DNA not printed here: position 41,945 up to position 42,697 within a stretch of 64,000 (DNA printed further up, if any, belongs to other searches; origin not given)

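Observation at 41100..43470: AT-richer three-gene cargo core: DUF3800-like protein plus two ORFans (one with an N-terminal Cys/His cluster), a candidate defence or other accessory module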

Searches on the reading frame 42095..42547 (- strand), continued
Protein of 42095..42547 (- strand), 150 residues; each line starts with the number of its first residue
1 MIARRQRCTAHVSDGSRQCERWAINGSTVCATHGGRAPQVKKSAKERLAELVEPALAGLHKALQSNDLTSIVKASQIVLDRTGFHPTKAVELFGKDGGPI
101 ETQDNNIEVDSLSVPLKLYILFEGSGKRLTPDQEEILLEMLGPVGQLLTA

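Call 55: fold_search(model_id=the predicted structure, library=pdb)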
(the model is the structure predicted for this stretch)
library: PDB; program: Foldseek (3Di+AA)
matches with E <= 10: 179; with E <= 0.001: 0
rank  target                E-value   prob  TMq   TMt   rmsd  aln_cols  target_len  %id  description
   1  4h63_K                2.9e-01  0.60  0.23  0.34  14.5        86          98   22  Structure of the Schizosaccharomyces pombe Mediator head module (released 2012-10-31)
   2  1kkc_A                9.0e-01  0.85  0.23  0.18   4.9        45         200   20  Crystal structure of Aspergillus fumigatus MnSOD (released 2001-12-28)
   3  5u0p_K                1.2e+00  0.20  0.21  0.30  14.8        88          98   23  Cryo-EM structure of the transcriptional Mediator (released 2017-03-08)
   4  6j22_A                1.2e+00  0.14  0.23  0.18  15.1       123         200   13  Crystal structure of Bi-functional enzyme (released 2020-01-01)
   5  1yvw_A                1.2e+00  0.38  0.20  0.31   6.9        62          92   13  Crystal structure of Phosphoribosyl-ATP pyrophosphohydrolase from Bacillus cereus. NESGC target BcR13. (released 2005-03-01)
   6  2yxh_A                1.2e+00  0.25  0.25  0.32  13.2       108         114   14  Crystal structure of mazG-related protein from Thermotoga maritima (released 2007-10-30)
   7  6s0d_C                1.3e+00  0.38  0.25  0.20  11.0        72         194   14  H30 MnSOD-3 Mutant II (released 2020-04-22)
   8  4br6_A                1.3e+00  0.30  0.24  0.18  12.1        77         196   18  Crystal structure of Chaetomium thermophilum MnSOD (released 2013-12-18)
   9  1kkc_X                1.4e+00  0.75  0.23  0.18   4.6        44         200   20  Crystal structure of Aspergillus fumigatus MnSOD (released 2001-12-28)
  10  1kkc_B                1.4e+00  0.72  0.23  0.18   4.9        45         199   20  Crystal structure of Aspergillus fumigatus MnSOD (released 2001-12-28)
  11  3dc6_A                1.5e+00  0.23  0.23  0.18  10.7        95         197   16  Crystal Structure of a manganese superoxide dismutases from Caenorhabditis elegans (released 2009-06-09)
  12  2yxh_B                1.5e+00  0.21  0.25  0.32  13.7       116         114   13  Crystal structure of mazG-related protein from Thermotoga maritima (released 2007-10-30)
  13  6cyx_C                1.5e+00  0.18  0.23  0.17  11.1        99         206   18  Crystal structure analysis of the L80F mutant of Superoxide Dismutase from Trichoderma reesei (released 2018-10-10)
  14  4c7u_F                1.6e+00  0.51  0.24  0.19   6.4        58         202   16  Crystal structure of manganese superoxide dismutase from Arabidopsis thaliana (released 2014-10-15)
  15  6qzn_C                1.6e+00  0.38  0.25  0.20  11.0        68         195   16  H30 MnSOD-3 Mutant III (released 2020-02-19)
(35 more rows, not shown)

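Call 59: search_protein_families(library=pfam, proteins=[L009:10449-10718:-, L016:10455-10784:+, L016:11142-11489:-], max_evalue=0.1)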
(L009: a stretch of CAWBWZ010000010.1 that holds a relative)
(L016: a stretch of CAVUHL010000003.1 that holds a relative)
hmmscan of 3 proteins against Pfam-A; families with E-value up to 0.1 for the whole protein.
L009:10449-10718:- (89 aa): 0 families

L016:10455-10784:+ (109 aa): 0 families

L016:11142-11489:- (115 aa): 0 families

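Call 68: fold_search(model_id=the predicted structure, library=viral)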
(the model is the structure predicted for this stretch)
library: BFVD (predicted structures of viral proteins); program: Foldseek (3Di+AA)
matches with E <= 10: 560; with E <= 0.001: 4
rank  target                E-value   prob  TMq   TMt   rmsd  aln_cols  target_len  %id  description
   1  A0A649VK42            2.0e-05  1.00  0.27  0.28  12.5       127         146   33  Uncharacterized protein [Microbacterium phage Megan]
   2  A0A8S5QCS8            2.7e-05  1.00  0.25  0.32  11.2       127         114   33  WRC protein [Myoviridae sp. ctw4b6]
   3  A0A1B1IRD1            5.0e-04  1.00  0.23  0.29   8.7        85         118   39  (no name in the UniProt tables at hand)
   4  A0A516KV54            5.4e-04  1.00  0.27  0.23  13.2       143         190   28  Uncharacterized protein [Microbacterium phage FuzzBuster]
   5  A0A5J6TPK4            1.8e-03  0.97  0.24  0.18  16.9       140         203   30  (no name in the UniProt tables at hand)
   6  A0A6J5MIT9            4.8e-02  0.35  0.21  0.13  22.4       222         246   16  Uncharacterized protein [uncultured Caudovirales phage]
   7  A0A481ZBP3            2.7e-01  0.21  0.21  0.13  15.9       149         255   15  Uncharacterized protein [Pithovirus LCPAC403]
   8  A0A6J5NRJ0            3.3e-01  0.41  0.24  0.23  11.7       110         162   26  Terminase small subunit [uncultured Caudovirales phage]
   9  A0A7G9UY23            4.5e-01  0.85  0.24  0.35   5.8        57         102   26  (no name in the UniProt tables at hand)
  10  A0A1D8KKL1            4.5e-01  0.60  0.25  0.33  12.9        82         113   22  Uncharacterized protein [Synechococcus phage S-CAM3]
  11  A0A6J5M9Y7            4.5e-01  0.30  0.27  0.21  16.9       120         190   17  Uncharacterized protein [uncultured Caudovirales phage]
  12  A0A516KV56            5.8e-01  0.72  0.23  0.46  14.2        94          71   17  Uncharacterized protein [Microbacterium phage FuzzBuster]
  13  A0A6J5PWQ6            7.0e-01  0.30  0.23  0.18  10.4        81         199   14  GcrA cell cycle regulator [uncultured Caudovirales phage]
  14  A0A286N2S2            7.4e-01  0.18  0.24  0.28  14.8       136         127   14  Uncharacterized protein [Arthrobacter phage Colucci]
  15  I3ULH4                7.9e-01  0.47  0.26  0.33  14.4        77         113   16  (no name in the UniProt tables at hand)
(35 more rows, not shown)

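Call 69: search_dna_similar(query=window:42095-42547:-, collection=phages, mode=protein, max_evalue=0.001, max_rows=25)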
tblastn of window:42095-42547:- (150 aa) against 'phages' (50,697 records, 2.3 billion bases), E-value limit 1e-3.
Records with a match: 25; places in all: 28; records where one place covers at least 80% of the query: 0.
Best place of each record, by identity: <60% 25.
By first word of the organism name: Microbacterium 20; Arthrobacter 3; Caudovirus 1; Glutamicibacter 1.
By host as written in the record: Microbacterium paraoxydans NWU1 11; Microbacterium foliorum NRRL B-24224 SEA 7; Arthrobacter globiformis NRRL B-2979 SEA 2; Microbacterium sp. 1; Homo sapiens 1; Microbacterium oxydans 1; Arthrobacter globiformis B-2979 1; - 1.
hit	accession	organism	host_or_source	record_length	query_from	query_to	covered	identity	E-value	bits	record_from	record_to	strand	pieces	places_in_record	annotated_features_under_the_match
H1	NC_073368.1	Microbacterium phage Megan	Microbacterium paraoxydans NWU1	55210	6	84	53%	47.0%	2e-13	72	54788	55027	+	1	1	90: hypothetical protein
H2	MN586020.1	Microbacterium phage Megan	Microbacterium paraoxydans NWU1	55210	6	84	53%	47.0%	2e-13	72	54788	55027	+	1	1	90: hypothetical protein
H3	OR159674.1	Microbacterium phage Nicole72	Microbacterium paraoxydans NWU1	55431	6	84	53%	45.8%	9e-13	70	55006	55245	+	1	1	90: hypothetical protein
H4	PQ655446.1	Microbacterium phage SM23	Microbacterium sp.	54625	5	92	59%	40.2%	3e-10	63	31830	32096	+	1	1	hypothetical protein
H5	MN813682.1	Microbacterium phage Matzah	Microbacterium paraoxydans NWU1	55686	8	84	51%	45.7%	2e-9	61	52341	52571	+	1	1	91: hypothetical protein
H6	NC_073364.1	Microbacterium phage Matzah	Microbacterium paraoxydans NWU1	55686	8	84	51%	45.7%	2e-9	61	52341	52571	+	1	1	91: hypothetical protein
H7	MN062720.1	Microbacterium phage FuzzBuster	Microbacterium foliorum NRRL B-24224 SEA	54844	5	92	59%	39.1%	8e-11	64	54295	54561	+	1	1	85: hypothetical protein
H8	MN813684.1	Microbacterium phage Terij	Microbacterium paraoxydans NWU1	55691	6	84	53%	42.5%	2e-9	61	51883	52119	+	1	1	88: hypothetical protein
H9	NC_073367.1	Microbacterium phage Terij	Microbacterium paraoxydans NWU1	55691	6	84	53%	42.5%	2e-9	61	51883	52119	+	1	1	88: hypothetical protein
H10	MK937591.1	Microbacterium phage Cinna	Microbacterium foliorum NRRL B-24224 SEA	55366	6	84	53%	42.5%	3e-9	59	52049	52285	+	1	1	88: hypothetical protein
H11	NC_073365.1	Microbacterium phage Cinna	Microbacterium foliorum NRRL B-24224 SEA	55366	6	84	53%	42.5%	3e-9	59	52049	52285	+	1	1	88: hypothetical protein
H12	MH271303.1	Microbacterium phage MementoMori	Microbacterium paraoxydans NWU1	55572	6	84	53%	42.5%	4e-9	59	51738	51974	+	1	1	90: hypothetical protein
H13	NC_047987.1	Microbacterium phage MementoMori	Microbacterium paraoxydans NWU1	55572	6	84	53%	42.5%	4e-9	59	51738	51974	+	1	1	90: hypothetical protein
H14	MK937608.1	Microbacterium phage Cressida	Microbacterium foliorum NRRL B-24224 SEA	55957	6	84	53%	42.5%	4e-9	59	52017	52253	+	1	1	89: hypothetical protein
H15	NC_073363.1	Microbacterium phage Cressida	Microbacterium foliorum NRRL B-24224 SEA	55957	6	84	53%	42.5%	4e-9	59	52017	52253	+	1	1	89: hypothetical protein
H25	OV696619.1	Glutamicibacter phage Montesquieu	French washed-rind cheese surface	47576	5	48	29%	52.3%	1e-7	55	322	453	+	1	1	Hypothetical protein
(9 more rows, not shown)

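Call 71: get_annotated_region(hit=H25, flank=3500)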
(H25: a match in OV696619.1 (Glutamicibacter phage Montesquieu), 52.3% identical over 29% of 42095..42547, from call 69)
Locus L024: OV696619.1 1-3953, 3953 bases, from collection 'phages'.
description: Glutamicibacter phage Montesquieu genome assembly, complete genome: monopartite.
organism: Glutamicibacter phage Montesquieu (NCBI taxid 2891956)
taxonomy: Viruses; Duplodnaviria; Heunggongvirae; Uroviricota; Caudoviricetes
host: -; source: French washed-rind cheese surface; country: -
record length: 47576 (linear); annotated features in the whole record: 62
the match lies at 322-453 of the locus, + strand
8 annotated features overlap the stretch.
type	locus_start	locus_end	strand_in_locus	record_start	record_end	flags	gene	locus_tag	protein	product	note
CDS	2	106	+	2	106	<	-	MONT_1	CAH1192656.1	Hypothetical protein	-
CDS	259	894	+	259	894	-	-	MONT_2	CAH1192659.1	Hypothetical protein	-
CDS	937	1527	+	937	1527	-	-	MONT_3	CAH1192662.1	Nucleoside Triphosphate Pyrophosphohydrolase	-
CDS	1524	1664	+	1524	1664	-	-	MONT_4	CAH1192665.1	Hypothetical protein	-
CDS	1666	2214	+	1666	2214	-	-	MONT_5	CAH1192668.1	Putative DNA binding protein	-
CDS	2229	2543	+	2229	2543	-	-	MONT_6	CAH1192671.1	Hypothetical protein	-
CDS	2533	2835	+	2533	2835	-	-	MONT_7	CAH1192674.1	Hypothetical protein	-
CDS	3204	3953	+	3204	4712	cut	-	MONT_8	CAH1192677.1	Terminase large subunit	-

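Call 73: get_annotated_region(hit=H4, flank=3500)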
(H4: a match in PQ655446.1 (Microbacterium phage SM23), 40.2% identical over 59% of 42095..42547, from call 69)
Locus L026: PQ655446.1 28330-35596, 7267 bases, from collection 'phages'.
description: Microbacterium phage SM23, complete genome.
organism: Microbacterium phage SM23 (NCBI taxid 3385045)
taxonomy: Viruses; Duplodnaviria; Heunggongvirae; Uroviricota; Caudoviricetes
host: Microbacterium sp.; source: soil; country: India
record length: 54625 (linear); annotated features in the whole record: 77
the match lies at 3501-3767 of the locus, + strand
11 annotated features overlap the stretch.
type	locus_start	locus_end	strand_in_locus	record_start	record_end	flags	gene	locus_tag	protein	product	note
CDS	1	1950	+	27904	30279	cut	-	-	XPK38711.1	DNA primase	-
CDS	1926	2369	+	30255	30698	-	-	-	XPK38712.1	hypothetical protein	-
CDS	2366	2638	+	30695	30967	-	-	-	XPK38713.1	hypothetical protein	-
CDS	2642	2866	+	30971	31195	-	-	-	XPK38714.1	hypothetical protein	-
CDS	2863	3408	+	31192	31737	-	-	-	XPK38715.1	hypothetical protein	-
CDS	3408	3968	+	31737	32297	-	-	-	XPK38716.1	hypothetical protein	-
CDS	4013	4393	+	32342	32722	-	-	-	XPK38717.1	hypothetical protein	-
CDS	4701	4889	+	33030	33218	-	-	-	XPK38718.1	hypothetical protein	-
CDS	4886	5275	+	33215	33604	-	-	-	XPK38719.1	hypothetical protein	-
CDS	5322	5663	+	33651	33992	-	-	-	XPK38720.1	hypothetical protein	-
CDS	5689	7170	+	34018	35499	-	-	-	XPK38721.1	terminase large subunit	-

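Call 89: search_protein_families(library=pfam, proteins=[L023:10293-11660:+, L023:3417-4844:+, L023:13285-14187:+, L023:15195-16241:+, L023:16489-17094:+, L023:17708-18565:+, L023:18698-19333:+, L023:12263-13021:+, L023:14420-15076:+, L023:6865-7464:+], max_evalue=0.001)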
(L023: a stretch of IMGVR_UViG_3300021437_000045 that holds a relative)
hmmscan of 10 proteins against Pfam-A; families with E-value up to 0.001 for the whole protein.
L023:10293-11660:+ (455 aa): 2 families
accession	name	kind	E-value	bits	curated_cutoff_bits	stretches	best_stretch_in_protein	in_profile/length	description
PF03237.21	Terminase_6N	-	8.5e-23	81.6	22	1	68-269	1-213/215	Terminase large subunit, T4likevirus-type, N-terminal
PF17289.8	Terminase_6C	-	8.3e-11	42.5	22.6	1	290-432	2-153/155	Terminase RNaseH-like domain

L023:3417-4844:+ (475 aa): 0 families

L023:13285-14187:+ (300 aa): 0 families

L023:15195-16241:+ (348 aa): 0 families

L023:16489-17094:+ (201 aa): 1 family
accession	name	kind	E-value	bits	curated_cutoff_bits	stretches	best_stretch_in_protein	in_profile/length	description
PF05050.19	Methyltransf_21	-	1.8e-06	28.6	22.7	1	93-162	84-156/173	Methyltransferase FkbM domain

L023:17708-18565:+ (285 aa): 2 families
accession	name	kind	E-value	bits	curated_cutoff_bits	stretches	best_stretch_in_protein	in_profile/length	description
PF13704.12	Glyco_tranf_2_4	-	1.6e-05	25.8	27.5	1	10-98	1-85/98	Glycosyl transferase family 2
PF13641.12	Glyco_tranf_2_3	-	3.4e-05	24.4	27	1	8-103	8-105/230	Glycosyltransferase like family 2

L023:18698-19333:+ (211 aa): 1 family
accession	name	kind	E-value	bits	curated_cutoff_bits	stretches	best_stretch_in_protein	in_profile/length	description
PF05869.16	Dam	-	2.4e-14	53.8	28.1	1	56-176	5-133/169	DNA N-6-adenine-methyltransferase (Dam)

L023:12263-13021:+ (252 aa): 1 family
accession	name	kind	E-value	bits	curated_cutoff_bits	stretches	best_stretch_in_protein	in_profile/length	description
PF00535.33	Glycos_transf_2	-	9.3e-05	22.9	23.3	1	35-151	11-128/168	Glycosyl transferase family 2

L023:14420-15076:+ (218 aa): 0 families

L023:6865-7464:+ (199 aa): 0 families
